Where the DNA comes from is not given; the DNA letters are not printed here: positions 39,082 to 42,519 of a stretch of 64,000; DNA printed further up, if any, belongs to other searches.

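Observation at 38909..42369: UvrD/PcrA-like helicase with an embedded DnaQ-type DEDDh exonuclease domain, followed by a small 3-TM membrane protein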

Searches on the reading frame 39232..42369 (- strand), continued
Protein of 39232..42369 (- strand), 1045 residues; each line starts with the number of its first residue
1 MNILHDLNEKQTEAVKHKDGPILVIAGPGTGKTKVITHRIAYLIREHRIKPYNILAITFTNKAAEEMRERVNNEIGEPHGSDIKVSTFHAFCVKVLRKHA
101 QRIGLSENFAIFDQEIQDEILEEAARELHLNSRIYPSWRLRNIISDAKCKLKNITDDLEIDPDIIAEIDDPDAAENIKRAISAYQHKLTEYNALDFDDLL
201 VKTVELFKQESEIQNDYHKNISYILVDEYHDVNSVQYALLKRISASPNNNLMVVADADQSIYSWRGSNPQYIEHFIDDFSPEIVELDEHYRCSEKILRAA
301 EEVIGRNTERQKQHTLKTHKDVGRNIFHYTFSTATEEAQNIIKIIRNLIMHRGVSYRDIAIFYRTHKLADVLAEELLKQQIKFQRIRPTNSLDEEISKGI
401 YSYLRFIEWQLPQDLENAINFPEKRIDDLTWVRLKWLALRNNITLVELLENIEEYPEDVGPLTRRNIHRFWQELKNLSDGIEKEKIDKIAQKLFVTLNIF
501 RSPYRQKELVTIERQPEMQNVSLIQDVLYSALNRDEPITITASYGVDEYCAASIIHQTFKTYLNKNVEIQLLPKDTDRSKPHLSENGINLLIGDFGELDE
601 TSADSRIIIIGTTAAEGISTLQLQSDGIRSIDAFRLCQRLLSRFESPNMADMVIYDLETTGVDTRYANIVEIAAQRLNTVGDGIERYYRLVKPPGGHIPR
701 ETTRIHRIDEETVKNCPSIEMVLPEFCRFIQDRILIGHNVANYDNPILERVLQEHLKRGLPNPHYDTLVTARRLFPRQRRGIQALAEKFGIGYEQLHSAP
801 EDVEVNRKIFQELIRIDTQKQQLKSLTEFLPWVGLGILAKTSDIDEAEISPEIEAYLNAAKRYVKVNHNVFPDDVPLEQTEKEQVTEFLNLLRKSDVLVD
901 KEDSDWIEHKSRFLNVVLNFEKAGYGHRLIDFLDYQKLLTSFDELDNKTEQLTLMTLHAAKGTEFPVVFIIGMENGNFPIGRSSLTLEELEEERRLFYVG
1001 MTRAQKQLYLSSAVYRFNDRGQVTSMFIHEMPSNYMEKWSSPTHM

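Call 28: find_homologous_proteins(query=A2, max_evalue=1e-50)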
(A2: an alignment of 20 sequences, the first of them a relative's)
Query A2 (20 sequences) (1029 aa, profile of the alignment): 7238 proteins with E <= 1e-50 among 8000 candidates; the best 120 are listed.
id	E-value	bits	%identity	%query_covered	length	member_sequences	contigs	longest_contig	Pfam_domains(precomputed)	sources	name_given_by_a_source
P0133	0.0e+0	1387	48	99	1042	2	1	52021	PF13538.13,PF00929.32,PF01443.25,PF13361.13,PF13245.13,PF00580.28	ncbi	-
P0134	0.0e+0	1374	100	100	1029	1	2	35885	PF13538.13,PF00929.32,PF01443.25,PF13361.13,PF13245.13,PF00580.28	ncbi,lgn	-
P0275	0.0e+0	1358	84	100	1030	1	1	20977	PF13538.13,PF00929.32,PF01443.25,PF13604.13,PF13361.13,PF13245.13,PF00580.28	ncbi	-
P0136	0.0e+0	1330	47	99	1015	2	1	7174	PF13538.13,PF13087.13,PF00929.32,PF01443.25,PF13604.13,PF13361.13,PF13245.13,PF16473.12,PF00580.28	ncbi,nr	ncbi:MAG: UvrD-helicase domain-containing protein [Anaerolineae bacterium]|nr:UvrD-helicase domain-c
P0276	0.0e+0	1308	46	99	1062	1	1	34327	PF13538.13,PF00929.32,PF01443.25,PF13604.13,PF13361.13,PF13245.13,PF00580.28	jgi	-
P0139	0.0e+0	1304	47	99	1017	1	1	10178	PF13538.13,PF00929.32,PF13604.13,PF13361.13,PF13245.13,PF00580.28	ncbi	-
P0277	0.0e+0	1297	57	99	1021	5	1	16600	PF13538.13,PF00929.32,PF01443.25,PF13604.13,PF13361.13,PF13245.13,PF00580.28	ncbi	-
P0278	0.0e+0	1289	46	99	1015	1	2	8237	PF13538.13,PF00929.32,PF01443.25,PF13604.13,PF13361.13,PF13245.13,PF16473.12,PF00580.28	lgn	-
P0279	0.0e+0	1282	57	99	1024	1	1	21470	PF13538.13,PF00929.32,PF13604.13,PF13361.13,PF13245.13,PF00580.28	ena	-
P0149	0.0e+0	1282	38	99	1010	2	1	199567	PF13538.13,PF00929.32,PF01443.25,PF13361.13,PF13245.13,PF00580.28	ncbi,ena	-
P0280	0.0e+0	1277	56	98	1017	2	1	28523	PF13538.13,PF00929.32,PF13604.13,PF13361.13,PF13245.13,PF00580.28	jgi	-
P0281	0.0e+0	1273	55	99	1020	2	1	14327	PF13538.13,PF00929.32,PF13604.13,PF13361.13,PF13245.13,PF00580.28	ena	-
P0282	0.0e+0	1258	56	99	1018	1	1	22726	PF13538.13,PF00929.32,PF13604.13,PF13361.13,PF13245.13,PF00580.28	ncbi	-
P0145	0.0e+0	1258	39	97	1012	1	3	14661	PF13538.13,PF00929.32,PF13361.13,PF13245.13,PF00580.28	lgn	-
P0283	0.0e+0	1256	48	99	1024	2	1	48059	PF13538.13,PF00929.32,PF01443.25,PF13604.13,PF13361.13,PF13245.13,PF00580.28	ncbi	ncbi:MAG: UvrD-helicase domain-containing protein [Anaerolineae bacterium]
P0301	0.0e+0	1193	53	98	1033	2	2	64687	PF13538.13,PF00929.32,PF13361.13,PF13245.13,PF00580.28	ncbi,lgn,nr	ncbi:MAG: UvrD-helicase domain-containing protein [Chloroflexi bacterium]|nr:UvrD-helicase domain-co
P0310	0.0e+0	1131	40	99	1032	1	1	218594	PF13538.13,PF00929.32,PF13361.13,PF13245.13,PF00580.28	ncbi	-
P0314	0.0e+0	1047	36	99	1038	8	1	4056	PF13538.13,PF00929.32,PF13086.13,PF01443.25,PF13604.13,PF13361.13,PF13245.13,PF00580.28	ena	-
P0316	0.0e+0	1036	37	99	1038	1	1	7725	PF13538.13,PF00929.32,PF13086.13,PF13604.13,PF13361.13,PF13245.13,PF04851.22,PF00580.28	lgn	-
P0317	0.0e+0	1036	37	99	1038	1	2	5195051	PF13538.13,PF00929.32,PF13086.13,PF13604.13,PF13361.13,PF13245.13,PF04851.22,PF00580.28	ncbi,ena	-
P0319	0.0e+0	1035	36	99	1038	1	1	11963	PF13538.13,PF00929.32,PF13086.13,PF13604.13,PF13361.13,PF13245.13,PF04851.22,PF00580.28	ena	-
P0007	0.0e+0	1017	35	99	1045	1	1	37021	PF13538.13,PF00929.32,PF13086.13,PF01443.25,PF13604.13,PF13361.13,PF13245.13,PF00580.28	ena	-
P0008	0.0e+0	1017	35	99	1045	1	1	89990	PF13538.13,PF00929.32,PF13086.13,PF01443.25,PF13604.13,PF13361.13,PF13245.13,PF00580.28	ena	-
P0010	0.0e+0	1017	35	99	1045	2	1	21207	PF13538.13,PF00929.32,PF13086.13,PF01443.25,PF13604.13,PF13361.13,PF13245.13,PF00580.28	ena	-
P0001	4.4e-297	1006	35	99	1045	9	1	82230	PF13538.13,PF00929.32,PF13086.13,PF01443.25,PF13604.13,PF13361.13,PF13245.13,PF04851.22,PF00580.28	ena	-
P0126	1.1e-295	1002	34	100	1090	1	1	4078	PF13538.13,PF00929.32,PF13086.13,PF01443.25,PF13361.13,PF13245.13,PF00580.28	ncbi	-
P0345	9.6e-263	893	35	100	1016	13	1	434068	PF13538.13,PF00929.32,PF13604.13,PF13361.13,PF13245.13,PF00580.28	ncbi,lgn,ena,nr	ncbi:MAG: UvrD-helicase domain-containing protein [Candidatus Poribacteria bacterium]|nr:UvrD-helica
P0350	2.6e-177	610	39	44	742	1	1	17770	PF13538.13,PF01443.25,PF21196.4,PF13604.13,PF13361.13,PF13245.13,PF00580.28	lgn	-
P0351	4.0e-177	609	37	49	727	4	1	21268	PF13538.13,PF21196.4,PF13604.13,PF13361.13,PF13245.13,PF00580.28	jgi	jgi:DNA helicase-2/ATP-dependent DNA helicase PcrA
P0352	1.5e-174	601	37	46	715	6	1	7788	PF13538.13,PF21196.4,PF13604.13,PF13361.13,PF13245.13,PF00580.28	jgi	-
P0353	5.1e-174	599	40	46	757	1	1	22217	PF13538.13,PF01443.25,PF21196.4,PF13604.13,PF13361.13,PF13245.13,PF00580.28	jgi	jgi:DNA helicase-2/ATP-dependent DNA helicase PcrA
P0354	1.1e-173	598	39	45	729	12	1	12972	PF13538.13,PF01443.25,PF21196.4,PF13604.13,PF13361.13,PF13245.13,PF00580.28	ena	-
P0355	1.6e-173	597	39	45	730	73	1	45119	PF13538.13,PF21196.4,PF13604.13,PF13361.13,PF13245.13,PF00580.28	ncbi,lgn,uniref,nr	ncbi:ATP-dependent helicase [Thermoflexus hugenholtzii]|uniref:DNA 3'-5' helicase n=1 Tax=Thermoflex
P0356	2.4e-173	597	38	49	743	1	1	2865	PF13538.13,PF01443.25,PF21196.4,PF13604.13,PF13361.13,PF13245.13,PF13401.13,PF00580.28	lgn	-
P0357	2.9e-173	596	39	45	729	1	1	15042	PF13538.13,PF01443.25,PF21196.4,PF13604.13,PF13361.13,PF13245.13,PF00580.28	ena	-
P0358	8.1e-173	595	37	45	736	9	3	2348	PF13538.13,PF01443.25,PF21196.4,PF13604.13,PF13361.13,PF13245.13,PF00580.28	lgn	-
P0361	3.9e-172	593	38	42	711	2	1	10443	PF13538.13,PF01443.25,PF21196.4,PF13361.13,PF13245.13,PF00580.28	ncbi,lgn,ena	-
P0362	5.7e-172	592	39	45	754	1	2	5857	PF13538.13,PF01443.25,PF21196.4,PF13604.13,PF13361.13,PF13245.13,PF00580.28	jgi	jgi:DNA helicase II / ATP-dependent DNA helicase PcrA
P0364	1.6e-171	591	36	45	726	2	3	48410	PF13538.13,PF01443.25,PF21196.4,PF13604.13,PF13361.13,PF13245.13,PF00580.28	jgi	jgi:DNA helicase-2/ATP-dependent DNA helicase PcrA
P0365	2.7e-171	590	35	50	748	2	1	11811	PF13538.13,PF13086.13,PF01443.25,PF21196.4,PF13604.13,PF13361.13,PF13245.13,PF00580.28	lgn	-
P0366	3.1e-171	590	36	51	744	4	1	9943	PF13538.13,PF01443.25,PF21196.4,PF13604.13,PF13361.13,PF13245.13,PF00580.28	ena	-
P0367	5.9e-171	589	37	45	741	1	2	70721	PF13538.13,PF01443.25,PF21196.4,PF13604.13,PF13361.13,PF13245.13,PF00580.28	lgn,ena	-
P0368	6.4e-171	589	36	47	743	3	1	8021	PF13538.13,PF21196.4,PF13604.13,PF13361.13,PF13245.13,PF00580.28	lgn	-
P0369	6.6e-171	589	37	45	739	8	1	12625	PF13538.13,PF01443.25,PF21196.4,PF13604.13,PF13361.13,PF13245.13,PF00580.28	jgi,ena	-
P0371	1.9e-170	587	36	52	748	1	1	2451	PF13538.13,PF21196.4,PF13604.13,PF13361.13,PF13245.13,PF00580.28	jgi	jgi:DNA helicase-2/ATP-dependent DNA helicase PcrA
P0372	2.1e-170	587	39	40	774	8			PF13538.13,PF01443.25,PF21196.4,PF13604.13,PF13361.13,PF13245.13,PF00580.28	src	-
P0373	2.5e-170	587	40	40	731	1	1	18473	PF13538.13,PF21196.4,PF13604.13,PF13361.13,PF13245.13,PF00580.28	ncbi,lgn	ncbi:MAG: ATP-dependent helicase [Candidatus Methylomirabilales bacterium]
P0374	4.6e-170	586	36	45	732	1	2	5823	PF13538.13,PF01443.25,PF21196.4,PF13604.13,PF13361.13,PF13245.13,PF00580.28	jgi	jgi:DNA helicase-2/ATP-dependent DNA helicase PcrA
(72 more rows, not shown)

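Call 44: predict_structure(alignment_id=A3)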
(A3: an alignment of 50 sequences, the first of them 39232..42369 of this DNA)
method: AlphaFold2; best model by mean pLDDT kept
length: 1045 residues; sequences in the alignment: 50
mean_pLDDT: 88.2   pTM: 0.82
mean pLDDT of the five models: 88.2, 87.4, 86.3, 86.2, 84.7
residues with pLDDT >= 90: 618; 70-90: 363; 50-70: 61; < 50: 3
segments of 3 or more residues with pLDDT < 50: 1043-1045
pLDDT, mean of each block of 10 residues (from residue 1): 81 91 92 91 90 90 84 74 87 94 92 89 86 84 88 69 80 89 92 93 95 93 93 94 88 93 85 93 93 94 87 77 93 94 95 94 92 92 79 75 92 89 89 92 90 90 92 92 91 94 92 87 92 91 91 94 90 75 84 82 78 73 81 94 89 95 88 94 93 91 89 94 95 95 92 88 93 86 91 84 95 92 92 93 75 93 83 68 88 87 89 87 83 85 77 92 92 90 74 94 96 85 89 88 46
secondary structure, 60 per line:
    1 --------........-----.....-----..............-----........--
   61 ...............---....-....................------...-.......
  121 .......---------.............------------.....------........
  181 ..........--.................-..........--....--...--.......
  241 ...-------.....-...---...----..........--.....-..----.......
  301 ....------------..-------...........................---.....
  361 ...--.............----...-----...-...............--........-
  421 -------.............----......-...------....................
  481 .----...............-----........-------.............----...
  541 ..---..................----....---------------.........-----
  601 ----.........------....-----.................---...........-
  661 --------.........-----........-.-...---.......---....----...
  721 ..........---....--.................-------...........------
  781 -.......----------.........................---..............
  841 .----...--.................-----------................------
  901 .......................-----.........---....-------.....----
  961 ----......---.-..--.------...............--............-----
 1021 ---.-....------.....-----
elements in order (helices of 4 or more, strands of 3 or more residues): H9-16 E22-26 H32-45 E54-58 H61-75 H79-82 E84-87 H88-103 E110-112 H114-127 H137-149 H162-166 H173-190 E193-195 H196-209 H211-220 E223-226 H234-243 E251-255 H270-279 E282-286 H294-304 E326-333 H334-352 E359-363 H366-378 E383-385 H395-409 H412-419 H428-440 H445-450 H461-481 H486-500 H506-513 H521-533 E538-542 H546-563 E568-571 E587-595 E605-613 E620-623 H629-645 E652-659 E669-677 E683-690 H700-706 H710-713 H719-730 E734-737 H740-756 E764-766 H767-774 H782-788 H799-823 H827-841 H851-867 H879-894 H901-923 H929-937 H941-944 E952-956 E965-970 H987-1001 E1004-1015 H1026-1029 E1036-1040

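Call 48: fold_search(model_id=the predicted structure, library=pdb)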
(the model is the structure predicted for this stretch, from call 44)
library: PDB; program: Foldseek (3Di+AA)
matches with E <= 10: 1131; with E <= 0.001: 250
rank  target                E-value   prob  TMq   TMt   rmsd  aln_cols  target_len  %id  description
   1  3pjr_A                1.0e-40  1.00  0.53  0.83   7.3      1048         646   23  HELICASE SUBSTRATE COMPLEX (released 1999-04-08)
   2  1pjr                  1.0e-40  1.00  0.43  0.70  15.3      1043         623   22  STRUCTURE OF DNA HELICASE (released 1997-12-03)
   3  1qhg                  4.7e-39  1.00  0.43  0.70  14.9      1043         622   23  STRUCTURE OF DNA HELICASE MUTANT WITH ADPNP (released 1999-07-13)
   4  2is1_A                1.3e-38  1.00  0.51  0.80  11.1      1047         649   19  Crystal structure of UvrD-DNA-SO4 complex (released 2007-01-09)
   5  2is6_B                2.7e-38  1.00  0.48  0.74  12.9      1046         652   20  Crystal structure of UvrD-DNA-ADPMgF3 ternary complex (released 2007-01-09)
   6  9dci_A                1.7e-37  1.00  0.43  0.61  17.8      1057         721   22  Mycobacterium tuberculosis UvrD1 dimer: apo compact conformation. (released 2025-03-19)
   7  2is6_A                3.4e-37  1.00  0.51  0.80  10.3      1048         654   19  Crystal structure of UvrD-DNA-ADPMgF3 ternary complex (released 2007-01-09)
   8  2is2_A                3.6e-37  1.00  0.49  0.78  12.9      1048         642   19  Crystal structure of UvrD-DNA binary complex (released 2007-01-09)
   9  3lfu                  1.5e-36  1.00  0.42  0.67  15.9      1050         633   19  Crystal Structure of E. coli UvrD (released 2011-02-02)
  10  4c30_A                3.3e-36  1.00  0.51  0.83   8.6      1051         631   19  Crystal structure of Deinococcus radiodurans UvrD in complex with DNA, form 2 (released 2013-10-30)
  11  4c30_F                4.5e-36  1.00  0.52  0.83   8.6      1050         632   20  Crystal structure of Deinococcus radiodurans UvrD in complex with DNA, form 2 (released 2013-10-30)
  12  4c30_I                4.5e-36  1.00  0.52  0.83   9.1      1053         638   20  Crystal structure of Deinococcus radiodurans UvrD in complex with DNA, form 2 (released 2013-10-30)
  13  4c30_D                4.7e-36  1.00  0.51  0.82  11.4      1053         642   20  Crystal structure of Deinococcus radiodurans UvrD in complex with DNA, form 2 (released 2013-10-30)
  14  2is4_B                8.0e-36  1.00  0.48  0.77  11.1      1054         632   20  Crystal structure of UvrD-DNA-ADPNP ternary complex (released 2007-01-09)
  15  2is4_A                8.8e-36  1.00  0.47  0.74  12.8      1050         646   20  Crystal structure of UvrD-DNA-ADPNP ternary complex (released 2007-01-09)
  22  1uaa_A                2.5e-33  1.00  0.47  0.75  16.2      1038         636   19  E. COLI REP HELICASE/DNA COMPLEX (released 1998-07-09)
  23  1uaa_B                2.7e-32  1.00  0.43  0.69  15.1      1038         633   19  E. COLI REP HELICASE/DNA COMPLEX (released 1998-07-09)
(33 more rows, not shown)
